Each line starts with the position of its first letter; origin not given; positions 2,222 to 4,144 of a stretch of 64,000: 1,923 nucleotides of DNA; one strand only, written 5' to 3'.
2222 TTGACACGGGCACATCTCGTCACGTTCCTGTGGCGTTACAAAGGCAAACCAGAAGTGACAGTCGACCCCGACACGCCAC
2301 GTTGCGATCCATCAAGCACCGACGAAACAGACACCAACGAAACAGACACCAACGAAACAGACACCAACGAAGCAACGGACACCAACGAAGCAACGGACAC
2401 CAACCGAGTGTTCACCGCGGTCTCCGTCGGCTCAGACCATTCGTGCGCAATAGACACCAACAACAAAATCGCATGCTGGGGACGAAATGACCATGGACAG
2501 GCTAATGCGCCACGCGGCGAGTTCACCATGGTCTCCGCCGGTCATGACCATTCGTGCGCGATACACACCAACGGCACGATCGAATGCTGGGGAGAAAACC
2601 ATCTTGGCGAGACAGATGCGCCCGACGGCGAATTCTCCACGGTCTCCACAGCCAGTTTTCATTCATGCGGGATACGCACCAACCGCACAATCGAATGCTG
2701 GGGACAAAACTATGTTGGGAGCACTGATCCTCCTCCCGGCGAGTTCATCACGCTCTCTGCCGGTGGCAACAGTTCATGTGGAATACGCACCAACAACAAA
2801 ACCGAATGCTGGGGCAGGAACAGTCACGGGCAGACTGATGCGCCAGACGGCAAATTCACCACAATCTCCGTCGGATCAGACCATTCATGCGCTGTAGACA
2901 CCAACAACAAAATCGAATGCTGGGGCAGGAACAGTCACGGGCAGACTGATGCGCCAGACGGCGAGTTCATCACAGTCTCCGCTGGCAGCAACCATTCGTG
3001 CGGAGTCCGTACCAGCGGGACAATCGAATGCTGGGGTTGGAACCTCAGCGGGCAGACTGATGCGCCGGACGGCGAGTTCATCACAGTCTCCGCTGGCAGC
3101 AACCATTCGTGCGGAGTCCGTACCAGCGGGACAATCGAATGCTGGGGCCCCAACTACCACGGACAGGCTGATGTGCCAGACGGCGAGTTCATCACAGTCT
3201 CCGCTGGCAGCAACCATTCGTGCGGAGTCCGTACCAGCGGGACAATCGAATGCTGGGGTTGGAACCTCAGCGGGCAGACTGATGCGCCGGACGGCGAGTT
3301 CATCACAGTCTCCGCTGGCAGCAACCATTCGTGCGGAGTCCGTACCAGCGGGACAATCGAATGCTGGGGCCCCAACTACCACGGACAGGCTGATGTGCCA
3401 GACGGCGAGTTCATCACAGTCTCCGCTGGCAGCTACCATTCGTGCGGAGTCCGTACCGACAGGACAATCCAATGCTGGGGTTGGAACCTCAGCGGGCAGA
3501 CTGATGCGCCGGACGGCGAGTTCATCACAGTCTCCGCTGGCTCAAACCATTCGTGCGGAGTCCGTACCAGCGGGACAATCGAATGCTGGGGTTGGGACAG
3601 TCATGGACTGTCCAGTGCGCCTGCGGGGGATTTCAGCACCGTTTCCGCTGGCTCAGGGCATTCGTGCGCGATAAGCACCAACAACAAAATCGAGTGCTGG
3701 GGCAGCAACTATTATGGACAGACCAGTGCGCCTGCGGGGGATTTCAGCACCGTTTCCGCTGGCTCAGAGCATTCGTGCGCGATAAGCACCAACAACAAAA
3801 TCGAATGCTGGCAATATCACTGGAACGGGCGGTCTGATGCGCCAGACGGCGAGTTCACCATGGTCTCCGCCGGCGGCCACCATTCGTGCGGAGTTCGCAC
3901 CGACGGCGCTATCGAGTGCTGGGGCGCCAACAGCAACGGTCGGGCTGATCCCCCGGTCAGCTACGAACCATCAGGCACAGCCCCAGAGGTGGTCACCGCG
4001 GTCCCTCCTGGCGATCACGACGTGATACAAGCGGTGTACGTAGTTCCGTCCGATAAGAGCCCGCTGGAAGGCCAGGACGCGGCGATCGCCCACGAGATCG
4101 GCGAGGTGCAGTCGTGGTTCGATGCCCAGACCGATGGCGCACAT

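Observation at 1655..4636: Signal peptide - 3xSLH - 14 RCC1-like blades - HExxH domain: an unusual surface protein architecture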

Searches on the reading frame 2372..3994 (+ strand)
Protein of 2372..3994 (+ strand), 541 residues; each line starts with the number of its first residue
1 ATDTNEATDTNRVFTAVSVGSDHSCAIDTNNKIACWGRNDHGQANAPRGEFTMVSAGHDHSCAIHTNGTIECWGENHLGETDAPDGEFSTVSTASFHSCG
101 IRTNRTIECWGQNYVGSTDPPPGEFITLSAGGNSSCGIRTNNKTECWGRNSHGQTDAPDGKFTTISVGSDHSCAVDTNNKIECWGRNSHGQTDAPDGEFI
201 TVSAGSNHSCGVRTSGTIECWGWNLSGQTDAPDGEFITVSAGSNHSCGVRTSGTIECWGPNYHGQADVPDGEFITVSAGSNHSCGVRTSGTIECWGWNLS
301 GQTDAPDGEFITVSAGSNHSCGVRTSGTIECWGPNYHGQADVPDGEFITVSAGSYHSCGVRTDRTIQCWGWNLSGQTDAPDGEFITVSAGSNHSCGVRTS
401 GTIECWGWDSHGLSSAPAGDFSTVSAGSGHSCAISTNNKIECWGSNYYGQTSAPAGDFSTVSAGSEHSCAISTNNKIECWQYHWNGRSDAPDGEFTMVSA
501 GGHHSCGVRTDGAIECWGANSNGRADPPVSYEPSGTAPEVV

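Call 38: predict_structure(alignment_id=A3)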
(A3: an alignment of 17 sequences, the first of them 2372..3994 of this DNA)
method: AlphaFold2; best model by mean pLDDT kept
length: 541 residues; sequences in the alignment: 17
mean_pLDDT: 86.6   pTM: 0.65
mean pLDDT of the five models: 86.6, 85.3, 81.4, 61.7, 54.2
residues with pLDDT >= 90: 334; 70-90: 149; 50-70: 27; < 50: 31
segments of 3 or more residues with pLDDT < 50: 1-10, 521-541
pLDDT, mean of each block of 10 residues (from residue 1): 32 83 85 79 83 93 97 91 95 94 97 90 96 94 96 94 95 97 96 96 94 96 82 89 83 76 60 87 88 80 88 93 96 91 95 96 97 95 97 96 95 91 93 96 90 93 91 93 65 90 85 74 38 32 35
secondary structure, 60 per line:
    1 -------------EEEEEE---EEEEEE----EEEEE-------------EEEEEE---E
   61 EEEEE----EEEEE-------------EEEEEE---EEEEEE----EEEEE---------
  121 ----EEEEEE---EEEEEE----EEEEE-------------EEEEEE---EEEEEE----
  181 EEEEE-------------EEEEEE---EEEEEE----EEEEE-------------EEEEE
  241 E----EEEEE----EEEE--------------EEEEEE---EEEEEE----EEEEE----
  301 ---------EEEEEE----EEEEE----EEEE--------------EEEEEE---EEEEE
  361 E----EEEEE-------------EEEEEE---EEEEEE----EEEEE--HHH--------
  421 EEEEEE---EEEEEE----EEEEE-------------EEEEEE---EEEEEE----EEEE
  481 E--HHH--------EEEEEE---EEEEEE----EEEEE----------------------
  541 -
elements in order: E14-19 E23-28 E33-37 E51-56 E60-65 E70-74 E88-93 E97-102 E107-111 E125-130 E134-139 E144-148 E162-167 E171-176 E181-185 E199-204 E208-213 E218-222 E236-241 E246-250 E255-258 E273-278 E282-287 E292-296 E310-315 E320-324 E329-332 E347-352 E356-361 E366-370 E384-389 E393-398 E403-407 E421-426 E430-435 E440-444 E458-463 E467-472 E477-481 E495-500 E504-509 E514-518

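Call 41: fold_search(model_id=the predicted structure, library=pdb)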
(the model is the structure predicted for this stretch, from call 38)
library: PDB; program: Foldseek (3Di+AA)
matches with E <= 10: 1275; with E <= 0.001: 731
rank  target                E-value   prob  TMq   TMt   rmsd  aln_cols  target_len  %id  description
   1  6xzn_A                8.6e-19  1.00  0.25  0.36  16.4       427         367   18  Arabidopsis UV-B photoreceptor UVR8 mutant G101S W285A (released 2021-01-13)
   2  3qi0_A                3.9e-18  1.00  0.27  0.48  12.2       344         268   23  Structural, thermodynamic and kinetic analysis of the picomolar binding affinity interaction of the beta-lactamase inh (released 2011-07-20)
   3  3qhy_B                4.1e-18  1.00  0.41  0.80   3.7       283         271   27  Structural, thermodynamic and kinetic analysis of the picomolar binding affinity interaction of the beta-lactamase inh (released 2011-07-20)
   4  4dnv_B                7.8e-18  1.00  0.18  0.24  16.4       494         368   18  Crystal structure of the W285F mutant of UVB-resistance protein UVR8 (released 2012-03-07)
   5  4dnu                  1.1e-17  1.00  0.38  0.55  10.5       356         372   20  Crystal structure of the W285A mutant of UVB-resistance protein UVR8 (released 2012-03-07)
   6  1jtd_B                1.1e-17  1.00  0.26  0.46  13.6       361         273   22  Crystal structure of beta-lactamase inhibitor protein-II in complex with TEM-1 beta-lactamase (released 2001-10-03)
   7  4d9s_A                1.3e-17  1.00  0.37  0.52  11.7       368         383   20  Crystal structure of Arabidopsis thaliana UVR8 (UV Resistance locus 8) (released 2012-04-04)
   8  3qi0_C                1.6e-17  1.00  0.27  0.48  12.3       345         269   23  Structural, thermodynamic and kinetic analysis of the picomolar binding affinity interaction of the beta-lactamase inh (released 2011-07-20)
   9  6xzn_B                1.6e-17  1.00  0.25  0.37  16.6       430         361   18  Arabidopsis UV-B photoreceptor UVR8 mutant G101S W285A (released 2021-01-13)
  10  4dnw_B                1.8e-17  1.00  0.32  0.46  15.0       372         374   21  Crystal structure of UVB-resistance protein UVR8 (released 2012-03-07)
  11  6xzl                  1.9e-17  1.00  0.22  0.28  15.0       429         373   19  Arabidopsis UV-B photoreceptor UVR8 mutant D96N D107N (released 2021-01-13)
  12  4dnw_A                3.6e-17  1.00  0.23  0.31  19.2       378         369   22  Crystal structure of UVB-resistance protein UVR8 (released 2012-03-07)
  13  4dnv_A                3.9e-17  1.00  0.24  0.33  16.1       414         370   19  Crystal structure of the W285F mutant of UVB-resistance protein UVR8 (released 2012-03-07)
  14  4nc4_A                4.8e-17  1.00  0.19  0.27  18.0       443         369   18  Crystal structure of photoreceptor AtUVR8 mutant W285F and light-induced structural changes at 120K (released 2016-10-26)
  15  8gqe_B                5.3e-17  1.00  0.21  0.28  15.7       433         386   18  Crystal structure of the W285A mutant of UVR8 in complex with RUP2 (released 2022-09-14)
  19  7a0j_DDD              1.5e-16  1.00  0.40  0.78   3.3       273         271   23  Crystal structure of the CRINKLY WD40 ectodomain from the Arabidopsis thaliana receptor kinase ACR4 (released 2021-08-18)
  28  7a0j_CCC              9.4e-16  1.00  0.41  0.75   3.6       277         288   23  Crystal structure of the CRINKLY WD40 ectodomain from the Arabidopsis thaliana receptor kinase ACR4 (released 2021-08-18)
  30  7a0j_BBB              1.1e-15  1.00  0.40  0.77   3.4       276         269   24  Crystal structure of the CRINKLY WD40 ectodomain from the Arabidopsis thaliana receptor kinase ACR4 (released 2021-08-18)
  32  7a0j_AAA              1.3e-14  1.00  0.23  0.45  17.7       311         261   24  Crystal structure of the CRINKLY WD40 ectodomain from the Arabidopsis thaliana receptor kinase ACR4 (released 2021-08-18)
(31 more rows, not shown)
